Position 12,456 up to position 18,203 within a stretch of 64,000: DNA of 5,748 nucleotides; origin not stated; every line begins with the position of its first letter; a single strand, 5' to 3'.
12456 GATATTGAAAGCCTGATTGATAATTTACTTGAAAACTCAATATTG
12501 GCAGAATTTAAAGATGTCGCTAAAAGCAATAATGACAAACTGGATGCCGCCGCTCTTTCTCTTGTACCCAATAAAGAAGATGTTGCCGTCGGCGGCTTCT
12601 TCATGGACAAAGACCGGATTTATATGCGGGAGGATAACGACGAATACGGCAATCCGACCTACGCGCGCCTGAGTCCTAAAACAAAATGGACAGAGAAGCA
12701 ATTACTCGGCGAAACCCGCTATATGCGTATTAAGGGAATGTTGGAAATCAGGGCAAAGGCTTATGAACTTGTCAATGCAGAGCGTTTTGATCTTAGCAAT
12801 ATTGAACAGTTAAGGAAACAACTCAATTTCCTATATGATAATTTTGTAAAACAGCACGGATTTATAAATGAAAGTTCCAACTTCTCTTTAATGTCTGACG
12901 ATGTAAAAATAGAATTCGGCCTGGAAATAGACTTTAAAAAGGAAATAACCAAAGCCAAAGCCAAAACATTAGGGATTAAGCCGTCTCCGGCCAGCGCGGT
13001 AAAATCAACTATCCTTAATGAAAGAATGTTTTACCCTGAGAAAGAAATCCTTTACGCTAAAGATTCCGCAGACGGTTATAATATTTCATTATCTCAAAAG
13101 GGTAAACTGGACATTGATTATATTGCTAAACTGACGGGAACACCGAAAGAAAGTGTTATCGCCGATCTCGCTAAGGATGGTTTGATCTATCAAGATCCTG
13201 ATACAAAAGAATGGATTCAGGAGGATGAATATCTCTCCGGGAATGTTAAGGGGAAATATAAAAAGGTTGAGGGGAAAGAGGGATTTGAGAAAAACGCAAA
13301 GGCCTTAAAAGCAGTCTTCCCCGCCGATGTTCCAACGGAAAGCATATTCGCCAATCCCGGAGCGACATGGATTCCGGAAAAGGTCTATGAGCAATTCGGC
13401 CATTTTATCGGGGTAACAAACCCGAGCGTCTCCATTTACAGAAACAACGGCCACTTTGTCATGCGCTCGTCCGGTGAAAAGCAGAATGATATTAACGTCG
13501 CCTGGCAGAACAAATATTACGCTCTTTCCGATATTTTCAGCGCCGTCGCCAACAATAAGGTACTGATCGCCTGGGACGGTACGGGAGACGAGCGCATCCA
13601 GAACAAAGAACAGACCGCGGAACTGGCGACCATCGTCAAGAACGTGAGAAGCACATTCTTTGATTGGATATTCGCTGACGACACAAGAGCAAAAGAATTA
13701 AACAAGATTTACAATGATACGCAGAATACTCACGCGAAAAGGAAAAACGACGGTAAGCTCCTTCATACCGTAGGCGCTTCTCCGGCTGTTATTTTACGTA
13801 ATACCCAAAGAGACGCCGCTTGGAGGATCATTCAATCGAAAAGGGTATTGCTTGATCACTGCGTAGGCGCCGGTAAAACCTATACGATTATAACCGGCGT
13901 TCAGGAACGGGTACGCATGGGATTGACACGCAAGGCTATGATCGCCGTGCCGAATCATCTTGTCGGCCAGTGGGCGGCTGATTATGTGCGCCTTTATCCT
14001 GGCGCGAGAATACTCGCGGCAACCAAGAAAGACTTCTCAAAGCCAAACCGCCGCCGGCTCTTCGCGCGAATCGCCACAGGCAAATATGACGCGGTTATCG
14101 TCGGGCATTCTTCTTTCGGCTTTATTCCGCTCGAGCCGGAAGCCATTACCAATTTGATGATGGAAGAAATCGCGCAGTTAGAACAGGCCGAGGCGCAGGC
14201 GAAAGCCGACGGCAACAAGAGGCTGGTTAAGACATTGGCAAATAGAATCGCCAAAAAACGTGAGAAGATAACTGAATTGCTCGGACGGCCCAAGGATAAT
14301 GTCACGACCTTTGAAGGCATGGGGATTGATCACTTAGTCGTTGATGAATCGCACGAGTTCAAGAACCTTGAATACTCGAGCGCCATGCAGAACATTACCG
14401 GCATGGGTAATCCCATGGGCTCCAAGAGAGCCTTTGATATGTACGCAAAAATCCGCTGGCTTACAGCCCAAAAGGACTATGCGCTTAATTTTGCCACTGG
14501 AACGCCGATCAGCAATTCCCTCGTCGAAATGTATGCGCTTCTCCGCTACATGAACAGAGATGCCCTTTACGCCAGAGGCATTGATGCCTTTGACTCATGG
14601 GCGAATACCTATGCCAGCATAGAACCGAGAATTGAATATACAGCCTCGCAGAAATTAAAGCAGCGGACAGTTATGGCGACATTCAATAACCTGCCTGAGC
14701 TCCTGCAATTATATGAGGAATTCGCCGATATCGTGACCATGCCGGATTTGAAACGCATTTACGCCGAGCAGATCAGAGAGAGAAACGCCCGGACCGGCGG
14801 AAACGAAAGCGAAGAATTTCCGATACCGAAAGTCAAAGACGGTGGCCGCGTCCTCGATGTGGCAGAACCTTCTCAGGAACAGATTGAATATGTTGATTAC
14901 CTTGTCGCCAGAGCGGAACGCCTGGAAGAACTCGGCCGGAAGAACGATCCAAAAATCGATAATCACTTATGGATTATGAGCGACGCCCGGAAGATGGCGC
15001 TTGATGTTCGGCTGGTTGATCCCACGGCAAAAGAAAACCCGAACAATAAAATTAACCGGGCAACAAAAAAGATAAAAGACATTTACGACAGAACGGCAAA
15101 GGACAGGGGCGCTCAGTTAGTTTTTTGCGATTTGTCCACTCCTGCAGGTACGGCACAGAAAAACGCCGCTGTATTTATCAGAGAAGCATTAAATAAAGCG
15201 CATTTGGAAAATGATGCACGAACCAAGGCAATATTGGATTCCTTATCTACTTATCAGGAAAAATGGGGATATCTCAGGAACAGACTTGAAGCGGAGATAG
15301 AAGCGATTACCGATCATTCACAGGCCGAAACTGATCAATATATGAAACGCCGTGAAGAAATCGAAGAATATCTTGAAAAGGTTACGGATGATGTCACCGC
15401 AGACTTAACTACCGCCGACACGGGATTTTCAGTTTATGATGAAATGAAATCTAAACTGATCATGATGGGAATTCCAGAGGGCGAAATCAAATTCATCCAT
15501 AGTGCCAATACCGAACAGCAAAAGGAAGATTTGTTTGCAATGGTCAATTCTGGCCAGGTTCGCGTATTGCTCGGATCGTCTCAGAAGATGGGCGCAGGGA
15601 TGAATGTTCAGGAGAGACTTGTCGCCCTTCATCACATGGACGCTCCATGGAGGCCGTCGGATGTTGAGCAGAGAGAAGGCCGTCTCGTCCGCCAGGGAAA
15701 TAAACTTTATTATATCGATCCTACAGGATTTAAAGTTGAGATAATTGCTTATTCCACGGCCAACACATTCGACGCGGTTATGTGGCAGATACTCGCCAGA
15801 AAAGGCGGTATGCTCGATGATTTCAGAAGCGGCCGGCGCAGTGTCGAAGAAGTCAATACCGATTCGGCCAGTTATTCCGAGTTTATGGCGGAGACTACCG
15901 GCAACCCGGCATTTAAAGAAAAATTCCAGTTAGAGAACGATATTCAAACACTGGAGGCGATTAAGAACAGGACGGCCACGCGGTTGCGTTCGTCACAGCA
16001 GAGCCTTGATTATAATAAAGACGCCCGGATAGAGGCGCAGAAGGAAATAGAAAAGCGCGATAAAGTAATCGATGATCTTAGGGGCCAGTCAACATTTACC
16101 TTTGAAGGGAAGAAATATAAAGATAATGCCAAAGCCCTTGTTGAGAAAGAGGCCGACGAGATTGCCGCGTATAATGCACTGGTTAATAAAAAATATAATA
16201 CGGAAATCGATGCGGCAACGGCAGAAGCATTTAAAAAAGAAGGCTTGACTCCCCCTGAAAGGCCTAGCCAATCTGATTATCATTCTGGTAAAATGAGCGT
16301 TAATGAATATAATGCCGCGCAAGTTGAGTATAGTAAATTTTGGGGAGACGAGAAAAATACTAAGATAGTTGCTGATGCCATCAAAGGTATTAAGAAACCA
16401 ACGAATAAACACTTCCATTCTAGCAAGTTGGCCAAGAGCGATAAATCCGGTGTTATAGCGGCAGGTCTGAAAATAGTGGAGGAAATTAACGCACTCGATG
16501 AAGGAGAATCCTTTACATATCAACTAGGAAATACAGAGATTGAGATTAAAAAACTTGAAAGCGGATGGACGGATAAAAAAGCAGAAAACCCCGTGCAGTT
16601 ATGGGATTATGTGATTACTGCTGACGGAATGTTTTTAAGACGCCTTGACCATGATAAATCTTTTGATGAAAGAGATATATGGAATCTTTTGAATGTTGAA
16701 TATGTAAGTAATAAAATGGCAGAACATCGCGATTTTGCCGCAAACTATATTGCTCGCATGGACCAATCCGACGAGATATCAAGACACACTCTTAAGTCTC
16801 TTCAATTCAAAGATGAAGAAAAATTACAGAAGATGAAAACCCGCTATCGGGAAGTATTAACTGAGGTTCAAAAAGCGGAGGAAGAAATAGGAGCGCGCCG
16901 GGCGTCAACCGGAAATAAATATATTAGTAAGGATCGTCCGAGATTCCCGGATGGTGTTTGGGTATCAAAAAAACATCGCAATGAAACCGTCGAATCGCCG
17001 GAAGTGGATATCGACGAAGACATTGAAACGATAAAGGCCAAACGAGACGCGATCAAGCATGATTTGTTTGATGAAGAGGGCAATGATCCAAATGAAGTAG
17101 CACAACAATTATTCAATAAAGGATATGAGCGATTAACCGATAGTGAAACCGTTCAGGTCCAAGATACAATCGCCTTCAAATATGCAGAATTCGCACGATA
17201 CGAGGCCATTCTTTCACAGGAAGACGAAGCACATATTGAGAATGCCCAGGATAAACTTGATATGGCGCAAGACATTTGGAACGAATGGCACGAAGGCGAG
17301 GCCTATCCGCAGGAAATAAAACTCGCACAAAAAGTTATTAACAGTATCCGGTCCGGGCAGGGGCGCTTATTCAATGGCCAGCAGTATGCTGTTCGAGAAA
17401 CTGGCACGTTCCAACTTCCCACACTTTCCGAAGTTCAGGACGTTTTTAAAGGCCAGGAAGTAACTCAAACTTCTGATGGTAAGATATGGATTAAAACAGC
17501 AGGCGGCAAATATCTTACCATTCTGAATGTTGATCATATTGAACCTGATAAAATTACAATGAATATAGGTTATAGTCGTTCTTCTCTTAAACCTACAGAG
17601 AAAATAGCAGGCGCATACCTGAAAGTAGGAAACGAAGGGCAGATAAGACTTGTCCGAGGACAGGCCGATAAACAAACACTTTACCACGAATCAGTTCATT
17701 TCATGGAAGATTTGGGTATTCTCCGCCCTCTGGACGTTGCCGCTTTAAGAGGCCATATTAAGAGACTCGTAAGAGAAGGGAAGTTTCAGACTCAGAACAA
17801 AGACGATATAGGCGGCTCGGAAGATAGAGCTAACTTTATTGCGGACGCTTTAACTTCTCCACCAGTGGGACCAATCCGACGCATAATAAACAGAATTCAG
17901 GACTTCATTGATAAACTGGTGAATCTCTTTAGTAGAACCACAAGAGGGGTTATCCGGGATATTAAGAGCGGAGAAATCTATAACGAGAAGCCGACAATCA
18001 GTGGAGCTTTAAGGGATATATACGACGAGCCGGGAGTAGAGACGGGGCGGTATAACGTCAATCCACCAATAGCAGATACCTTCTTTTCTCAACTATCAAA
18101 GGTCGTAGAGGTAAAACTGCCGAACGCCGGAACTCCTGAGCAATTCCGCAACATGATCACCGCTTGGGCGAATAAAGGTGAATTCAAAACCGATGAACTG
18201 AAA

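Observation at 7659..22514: A 4951-aa polyvalent methyltransferase-helicase protein sits at the ejection-protein position of a podovirus-like prophage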

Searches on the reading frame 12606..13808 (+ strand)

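Call 22: search_protein_families(library=pfam, proteins=[window:12606-13808:+], max_evalue=5)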
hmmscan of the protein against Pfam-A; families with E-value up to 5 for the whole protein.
window:12606-13808:+ (401 aa): 2 families
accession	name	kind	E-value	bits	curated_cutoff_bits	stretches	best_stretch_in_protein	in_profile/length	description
PF03374.19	ANT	-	0.00043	21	25.3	1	145-230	1-87/108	Phage antirepressor protein KilAC domain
PF25805.1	IQUB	-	0.022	14.7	27.8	1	359-389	36-66/140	IQUB-like domain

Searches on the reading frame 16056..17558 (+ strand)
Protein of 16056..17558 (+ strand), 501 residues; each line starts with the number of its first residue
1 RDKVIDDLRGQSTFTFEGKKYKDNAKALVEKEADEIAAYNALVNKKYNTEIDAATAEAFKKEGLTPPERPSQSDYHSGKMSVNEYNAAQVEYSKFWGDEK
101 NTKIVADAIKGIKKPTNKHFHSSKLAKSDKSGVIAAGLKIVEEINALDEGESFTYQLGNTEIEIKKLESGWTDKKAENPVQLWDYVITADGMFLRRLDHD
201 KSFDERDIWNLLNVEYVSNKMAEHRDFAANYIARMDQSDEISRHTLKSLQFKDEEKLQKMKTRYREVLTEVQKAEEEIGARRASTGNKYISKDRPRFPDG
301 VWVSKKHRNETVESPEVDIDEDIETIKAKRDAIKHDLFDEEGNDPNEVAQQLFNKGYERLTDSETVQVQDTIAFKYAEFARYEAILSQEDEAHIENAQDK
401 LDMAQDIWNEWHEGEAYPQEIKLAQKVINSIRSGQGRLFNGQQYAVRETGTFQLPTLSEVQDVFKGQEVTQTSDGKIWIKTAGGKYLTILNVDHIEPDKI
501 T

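Call 22: search_protein_families(library=pfam, proteins=[window:16056-17558:+], max_evalue=5)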
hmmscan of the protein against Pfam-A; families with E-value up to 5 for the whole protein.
window:16056-17558:+ (501 aa): 2 families
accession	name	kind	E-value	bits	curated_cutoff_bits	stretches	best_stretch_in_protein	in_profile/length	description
PF18316.7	S-l_SbsC_C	-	0.083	13.8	26.6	1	458-494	29-71/86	S-layer protein SbsC C-terminal domain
PF11172.13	DUF2959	-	0.36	11.5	26.8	1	238-278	92-132/190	Protein of unknown function (DUF2959)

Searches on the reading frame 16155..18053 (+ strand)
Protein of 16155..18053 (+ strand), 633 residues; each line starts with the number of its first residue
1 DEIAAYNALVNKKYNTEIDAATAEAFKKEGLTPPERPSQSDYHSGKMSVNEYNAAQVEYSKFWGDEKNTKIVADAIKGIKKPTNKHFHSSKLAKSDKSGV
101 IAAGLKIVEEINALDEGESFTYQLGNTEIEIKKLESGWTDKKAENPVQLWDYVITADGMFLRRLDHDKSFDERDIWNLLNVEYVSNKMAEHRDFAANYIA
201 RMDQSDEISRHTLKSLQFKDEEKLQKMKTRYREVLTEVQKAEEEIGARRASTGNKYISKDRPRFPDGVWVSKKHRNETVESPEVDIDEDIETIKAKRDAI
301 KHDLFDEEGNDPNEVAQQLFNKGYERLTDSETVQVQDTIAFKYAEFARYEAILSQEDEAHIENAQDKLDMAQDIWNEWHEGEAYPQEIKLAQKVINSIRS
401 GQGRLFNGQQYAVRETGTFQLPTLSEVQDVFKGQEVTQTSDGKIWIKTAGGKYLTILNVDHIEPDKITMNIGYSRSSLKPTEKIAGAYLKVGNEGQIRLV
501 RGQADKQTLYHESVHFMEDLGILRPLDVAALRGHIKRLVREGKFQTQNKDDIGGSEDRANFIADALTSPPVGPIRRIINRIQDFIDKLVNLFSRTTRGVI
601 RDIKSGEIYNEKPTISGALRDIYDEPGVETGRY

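Call 42: search_solved_structures(query=window:16155-18053:+, max_evalue=1)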
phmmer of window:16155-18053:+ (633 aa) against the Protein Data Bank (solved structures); distinct sequences matched with E-value up to 1: 1.
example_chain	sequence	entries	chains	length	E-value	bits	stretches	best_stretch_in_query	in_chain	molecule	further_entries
1nxi_A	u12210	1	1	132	0.26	13.4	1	299-382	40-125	conserved hypothetical protein VC0424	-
